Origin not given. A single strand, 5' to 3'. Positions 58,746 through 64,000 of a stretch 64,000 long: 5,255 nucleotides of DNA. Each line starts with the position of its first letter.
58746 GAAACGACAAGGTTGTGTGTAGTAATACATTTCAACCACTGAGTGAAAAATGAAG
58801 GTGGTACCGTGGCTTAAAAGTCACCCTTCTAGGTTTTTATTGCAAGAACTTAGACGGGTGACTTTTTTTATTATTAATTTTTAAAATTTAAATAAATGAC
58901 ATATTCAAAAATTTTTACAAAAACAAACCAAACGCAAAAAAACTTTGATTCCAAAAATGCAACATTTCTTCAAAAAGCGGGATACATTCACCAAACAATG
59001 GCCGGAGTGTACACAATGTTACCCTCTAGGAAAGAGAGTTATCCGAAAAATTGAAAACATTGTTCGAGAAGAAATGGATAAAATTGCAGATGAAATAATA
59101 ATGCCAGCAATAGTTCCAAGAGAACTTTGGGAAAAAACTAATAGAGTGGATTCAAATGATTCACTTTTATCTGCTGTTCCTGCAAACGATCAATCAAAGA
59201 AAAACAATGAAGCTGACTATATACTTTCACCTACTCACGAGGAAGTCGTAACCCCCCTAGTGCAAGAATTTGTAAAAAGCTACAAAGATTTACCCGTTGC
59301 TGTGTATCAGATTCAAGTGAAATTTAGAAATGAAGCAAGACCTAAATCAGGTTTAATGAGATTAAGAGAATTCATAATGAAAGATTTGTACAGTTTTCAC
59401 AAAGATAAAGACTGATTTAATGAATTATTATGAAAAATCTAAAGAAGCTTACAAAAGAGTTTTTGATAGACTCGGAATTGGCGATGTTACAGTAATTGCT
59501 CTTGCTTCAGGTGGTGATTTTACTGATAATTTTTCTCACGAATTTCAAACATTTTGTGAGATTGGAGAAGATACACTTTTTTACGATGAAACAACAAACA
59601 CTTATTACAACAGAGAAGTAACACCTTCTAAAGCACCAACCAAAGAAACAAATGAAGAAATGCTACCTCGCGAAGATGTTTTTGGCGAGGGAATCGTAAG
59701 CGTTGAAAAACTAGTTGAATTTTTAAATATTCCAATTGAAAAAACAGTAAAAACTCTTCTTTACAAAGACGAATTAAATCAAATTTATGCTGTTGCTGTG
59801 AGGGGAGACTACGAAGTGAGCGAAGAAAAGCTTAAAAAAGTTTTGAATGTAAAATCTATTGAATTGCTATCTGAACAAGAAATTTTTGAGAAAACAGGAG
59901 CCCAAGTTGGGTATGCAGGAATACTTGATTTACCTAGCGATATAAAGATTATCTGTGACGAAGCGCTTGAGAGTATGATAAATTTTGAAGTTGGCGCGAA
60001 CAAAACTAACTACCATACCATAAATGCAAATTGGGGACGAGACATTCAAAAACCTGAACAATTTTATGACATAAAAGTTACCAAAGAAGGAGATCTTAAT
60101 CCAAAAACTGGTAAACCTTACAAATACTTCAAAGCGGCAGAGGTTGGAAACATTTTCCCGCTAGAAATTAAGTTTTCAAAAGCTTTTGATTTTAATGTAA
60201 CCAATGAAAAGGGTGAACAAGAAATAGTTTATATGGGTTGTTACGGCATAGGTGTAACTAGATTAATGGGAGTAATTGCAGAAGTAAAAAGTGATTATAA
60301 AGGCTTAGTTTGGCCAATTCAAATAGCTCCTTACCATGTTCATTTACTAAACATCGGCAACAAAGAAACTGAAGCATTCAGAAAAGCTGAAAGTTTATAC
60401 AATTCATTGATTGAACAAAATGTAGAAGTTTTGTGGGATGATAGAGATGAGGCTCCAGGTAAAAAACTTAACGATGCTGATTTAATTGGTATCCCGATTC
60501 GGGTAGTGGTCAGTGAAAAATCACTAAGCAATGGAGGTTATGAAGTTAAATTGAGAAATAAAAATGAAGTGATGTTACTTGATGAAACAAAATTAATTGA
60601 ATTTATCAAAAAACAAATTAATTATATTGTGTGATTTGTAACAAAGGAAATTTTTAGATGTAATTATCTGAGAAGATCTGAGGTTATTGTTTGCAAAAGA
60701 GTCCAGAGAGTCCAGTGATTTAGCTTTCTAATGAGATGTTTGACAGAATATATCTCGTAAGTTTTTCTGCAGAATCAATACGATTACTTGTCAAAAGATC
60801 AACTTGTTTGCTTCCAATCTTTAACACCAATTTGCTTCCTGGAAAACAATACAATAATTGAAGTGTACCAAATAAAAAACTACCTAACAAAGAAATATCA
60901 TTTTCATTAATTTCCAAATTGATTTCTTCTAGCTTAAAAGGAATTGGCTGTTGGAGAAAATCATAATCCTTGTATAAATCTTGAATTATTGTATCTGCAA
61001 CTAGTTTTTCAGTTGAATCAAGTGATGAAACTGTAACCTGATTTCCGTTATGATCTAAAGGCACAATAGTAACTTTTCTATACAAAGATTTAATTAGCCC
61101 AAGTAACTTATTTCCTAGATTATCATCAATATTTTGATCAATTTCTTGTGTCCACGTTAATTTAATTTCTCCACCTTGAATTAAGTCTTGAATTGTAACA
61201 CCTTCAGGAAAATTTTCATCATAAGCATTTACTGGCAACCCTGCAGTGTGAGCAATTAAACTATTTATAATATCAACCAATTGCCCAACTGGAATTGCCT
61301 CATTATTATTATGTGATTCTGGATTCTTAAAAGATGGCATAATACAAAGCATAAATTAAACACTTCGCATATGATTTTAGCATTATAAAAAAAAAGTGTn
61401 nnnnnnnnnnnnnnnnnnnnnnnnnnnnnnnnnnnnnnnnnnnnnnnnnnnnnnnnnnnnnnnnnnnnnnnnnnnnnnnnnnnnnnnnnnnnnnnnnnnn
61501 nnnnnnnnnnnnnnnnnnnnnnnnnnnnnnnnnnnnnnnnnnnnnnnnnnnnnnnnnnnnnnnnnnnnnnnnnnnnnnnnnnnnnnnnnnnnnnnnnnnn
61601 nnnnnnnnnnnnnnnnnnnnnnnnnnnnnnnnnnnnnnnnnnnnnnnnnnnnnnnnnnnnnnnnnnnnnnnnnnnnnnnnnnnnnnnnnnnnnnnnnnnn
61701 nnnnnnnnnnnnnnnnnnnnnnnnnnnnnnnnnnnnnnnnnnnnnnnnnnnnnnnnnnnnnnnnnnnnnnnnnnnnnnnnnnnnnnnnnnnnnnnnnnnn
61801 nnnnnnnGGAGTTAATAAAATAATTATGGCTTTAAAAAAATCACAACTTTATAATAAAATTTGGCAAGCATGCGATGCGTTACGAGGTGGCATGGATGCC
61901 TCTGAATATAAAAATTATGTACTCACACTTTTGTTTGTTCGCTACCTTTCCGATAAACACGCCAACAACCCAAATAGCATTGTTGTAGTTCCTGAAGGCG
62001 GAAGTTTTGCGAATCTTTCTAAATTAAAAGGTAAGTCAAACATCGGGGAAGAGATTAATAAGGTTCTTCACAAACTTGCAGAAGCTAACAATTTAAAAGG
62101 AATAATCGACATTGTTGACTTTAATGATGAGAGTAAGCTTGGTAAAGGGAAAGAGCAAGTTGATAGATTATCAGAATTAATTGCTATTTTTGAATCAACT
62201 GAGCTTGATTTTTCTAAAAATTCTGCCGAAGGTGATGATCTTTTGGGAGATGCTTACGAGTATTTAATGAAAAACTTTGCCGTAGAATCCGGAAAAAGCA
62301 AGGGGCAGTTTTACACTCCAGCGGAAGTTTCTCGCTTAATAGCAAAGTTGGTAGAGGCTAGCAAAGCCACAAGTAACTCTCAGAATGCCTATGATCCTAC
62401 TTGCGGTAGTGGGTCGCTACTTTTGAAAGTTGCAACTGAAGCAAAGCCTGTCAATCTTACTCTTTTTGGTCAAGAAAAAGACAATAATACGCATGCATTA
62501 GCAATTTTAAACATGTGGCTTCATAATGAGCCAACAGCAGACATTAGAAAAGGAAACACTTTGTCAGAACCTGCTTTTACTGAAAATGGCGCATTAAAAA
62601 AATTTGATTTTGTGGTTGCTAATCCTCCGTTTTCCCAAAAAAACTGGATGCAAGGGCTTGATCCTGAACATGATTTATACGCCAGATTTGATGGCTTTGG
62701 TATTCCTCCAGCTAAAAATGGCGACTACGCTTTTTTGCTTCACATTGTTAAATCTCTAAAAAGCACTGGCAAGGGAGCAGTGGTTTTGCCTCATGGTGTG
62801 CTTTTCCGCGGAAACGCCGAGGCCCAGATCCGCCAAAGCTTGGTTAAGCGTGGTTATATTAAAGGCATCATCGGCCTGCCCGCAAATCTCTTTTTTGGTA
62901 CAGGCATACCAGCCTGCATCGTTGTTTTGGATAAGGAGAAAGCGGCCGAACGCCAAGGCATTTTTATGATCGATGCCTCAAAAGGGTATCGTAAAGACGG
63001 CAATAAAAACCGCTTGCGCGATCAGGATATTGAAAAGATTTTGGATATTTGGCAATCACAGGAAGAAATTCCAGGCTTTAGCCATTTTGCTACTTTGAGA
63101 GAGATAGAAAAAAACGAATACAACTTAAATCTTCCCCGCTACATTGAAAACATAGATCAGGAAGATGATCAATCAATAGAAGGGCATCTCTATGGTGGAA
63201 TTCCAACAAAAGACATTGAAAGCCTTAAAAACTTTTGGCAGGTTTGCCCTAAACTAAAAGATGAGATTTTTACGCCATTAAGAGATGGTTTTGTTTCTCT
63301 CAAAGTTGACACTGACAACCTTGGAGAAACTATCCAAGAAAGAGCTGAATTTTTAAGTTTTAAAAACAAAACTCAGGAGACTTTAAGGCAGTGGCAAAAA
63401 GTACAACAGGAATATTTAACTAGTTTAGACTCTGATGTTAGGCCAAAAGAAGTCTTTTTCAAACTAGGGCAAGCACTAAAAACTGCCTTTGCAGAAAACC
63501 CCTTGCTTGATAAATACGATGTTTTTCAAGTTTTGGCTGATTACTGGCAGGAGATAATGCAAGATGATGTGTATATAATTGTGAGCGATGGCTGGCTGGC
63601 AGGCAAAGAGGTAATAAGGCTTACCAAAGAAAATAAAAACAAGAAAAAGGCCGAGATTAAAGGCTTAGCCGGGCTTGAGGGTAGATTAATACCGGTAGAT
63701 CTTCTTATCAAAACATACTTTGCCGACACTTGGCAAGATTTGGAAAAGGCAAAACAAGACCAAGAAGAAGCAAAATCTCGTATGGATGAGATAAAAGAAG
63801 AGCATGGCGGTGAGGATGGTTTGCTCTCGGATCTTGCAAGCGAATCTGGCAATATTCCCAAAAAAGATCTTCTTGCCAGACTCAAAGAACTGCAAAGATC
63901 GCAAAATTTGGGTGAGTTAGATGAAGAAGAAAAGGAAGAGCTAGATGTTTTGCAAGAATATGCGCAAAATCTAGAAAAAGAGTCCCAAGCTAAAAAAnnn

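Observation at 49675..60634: Cluster of single-nucleotide frameshifts in essential or conserved genes (hrcA, grpE, dnaK, proS x2; radA x2 at 22.4-22.6 kb)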

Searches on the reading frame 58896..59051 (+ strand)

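Call 15: search_protein_families(library=ncbifam, proteins=[window:58896-59051:+], max_evalue=0.01)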
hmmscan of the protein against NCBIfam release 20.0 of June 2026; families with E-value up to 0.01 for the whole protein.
window:58896-59051:+ (52 aa): 2 families
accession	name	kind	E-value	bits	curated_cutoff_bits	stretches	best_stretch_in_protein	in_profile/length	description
TIGR00409.1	proS_fam_II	equivalog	0.0002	20.4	306.7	1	2-46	2-47/568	proline--tRNA ligase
NF006625.0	PRK09194.1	equivalog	0.00027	20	558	1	1-46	1-47/559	proline--tRNA ligase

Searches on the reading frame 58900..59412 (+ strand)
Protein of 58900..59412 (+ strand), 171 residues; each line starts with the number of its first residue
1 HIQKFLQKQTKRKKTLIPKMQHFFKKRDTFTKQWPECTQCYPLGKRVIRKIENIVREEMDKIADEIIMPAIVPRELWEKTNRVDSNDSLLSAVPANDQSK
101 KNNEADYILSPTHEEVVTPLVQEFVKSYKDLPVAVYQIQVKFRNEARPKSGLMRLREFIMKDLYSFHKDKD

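Call 15: search_protein_families(library=ncbifam, proteins=[window:58900-59412:+], max_evalue=0.01)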
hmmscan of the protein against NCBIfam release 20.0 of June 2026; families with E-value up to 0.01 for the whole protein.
window:58900-59412:+ (171 aa): 9 families
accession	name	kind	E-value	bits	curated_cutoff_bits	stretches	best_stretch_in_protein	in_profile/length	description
NF006625.0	PRK09194.1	equivalog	5.6e-51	174.1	558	1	41-170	43-167/559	proline--tRNA ligase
TIGR00409.1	proS_fam_II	equivalog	8.5e-48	163.6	306.7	1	41-170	43-167/568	proline--tRNA ligase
NF008979.1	PRK12325.1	exception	7.3e-42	143.7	550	1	41-170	43-167/437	proline--tRNA ligase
TIGR00408.1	proS_fam_I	equivalog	2e-15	56.7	437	1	41-170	34-163/475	proline--tRNA ligase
TIGR00418.1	thrS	equivalog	7.1e-11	41.7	383.65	1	35-167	191-319/565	threonine--tRNA ligase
TIGR00389.1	glyS_dimeric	equivalog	1.3e-06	27.3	243.3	1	129-166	180-217/565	glycine--tRNA ligase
NF003211.1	PRK04173.1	equivalog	2.8e-06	26.5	312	1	129-169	186-226/454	glycine--tRNA ligase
NF003068.0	PRK03991.1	equivalog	2.3e-05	23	484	1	121-169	297-347/613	threonine--tRNA ligase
TIGR00414.1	serS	equivalog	0.00011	21.4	301.65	1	64-166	193-290/418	serine--tRNA ligase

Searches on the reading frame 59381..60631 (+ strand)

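Call 15: search_protein_families(library=ncbifam, proteins=[window:59381-60631:+], max_evalue=0.01)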
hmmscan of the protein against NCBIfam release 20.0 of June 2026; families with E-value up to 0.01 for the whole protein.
window:59381-60631:+ (417 aa): 11 families
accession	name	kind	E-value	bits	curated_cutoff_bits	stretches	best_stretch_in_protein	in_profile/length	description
NF006625.0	PRK09194.1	equivalog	7e-107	358.6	558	1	6-409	163-558/559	proline--tRNA ligase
TIGR00409.1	proS_fam_II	equivalog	1.1e-87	295.3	306.7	1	6-412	163-568/568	proline--tRNA ligase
NF008979.1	PRK12325.1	exception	5.8e-54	183.6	550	2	240-407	267-434/437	proline--tRNA ligase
TIGR00408.1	proS_fam_I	equivalog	4.3e-25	88.6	437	1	259-414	225-382/475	proline--tRNA ligase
NF003068.0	PRK03991.1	equivalog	3.2e-11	42.3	484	1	261-414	437-593/613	threonine--tRNA ligase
TIGR00418.1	thrS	equivalog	6.1e-10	38.6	383.65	1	263-412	420-564/565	threonine--tRNA ligase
NF003211.1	PRK04173.1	equivalog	2.2e-07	30.1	312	1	307-395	354-440/454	glycine--tRNA ligase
TIGR00011.1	YbaK_EbsC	equivalog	8.9e-06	25.5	153.25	1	109-194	29-114/152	Cys-tRNA(Pro) deacylase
TIGR00389.1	glyS_dimeric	equivalog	1.5e-05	23.8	243.3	1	309-399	463-551/565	glycine--tRNA ligase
NF011500.0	PRK14938.1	equivalog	2.7e-05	23.3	362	1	309-410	266-364/387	Ser-tRNA(Thr) hydrolase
TIGR00442.1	hisS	equivalog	0.0087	15.1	286.75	0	288-394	301-398/406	histidine--tRNA ligase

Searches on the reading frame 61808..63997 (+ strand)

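Call 38: search_protein_families(library=pfam, proteins=[window:61808-63997:+], max_evalue=0.01)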
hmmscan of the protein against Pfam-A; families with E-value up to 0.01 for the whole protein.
window:61808-63997:+ (730 aa): 4 families
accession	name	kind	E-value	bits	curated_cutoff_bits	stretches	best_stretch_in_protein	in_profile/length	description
PF02384.22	N6_Mtase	-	1.7e-103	346.7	20.4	1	143-454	3-311/311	N-6 DNA Methylase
PF12161.14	HsdM_N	-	3.8e-19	70.1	24.5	1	15-128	2-135/135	HsdM N-terminal domain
PF07669.17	Eco57I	-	1.7e-07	31.9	25.3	1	218-357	19-165/171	Eco57I restriction-modification methylase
PF05175.20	MTS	-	3.2e-05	24.1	23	1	185-279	30-112/170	Methyltransferase small domain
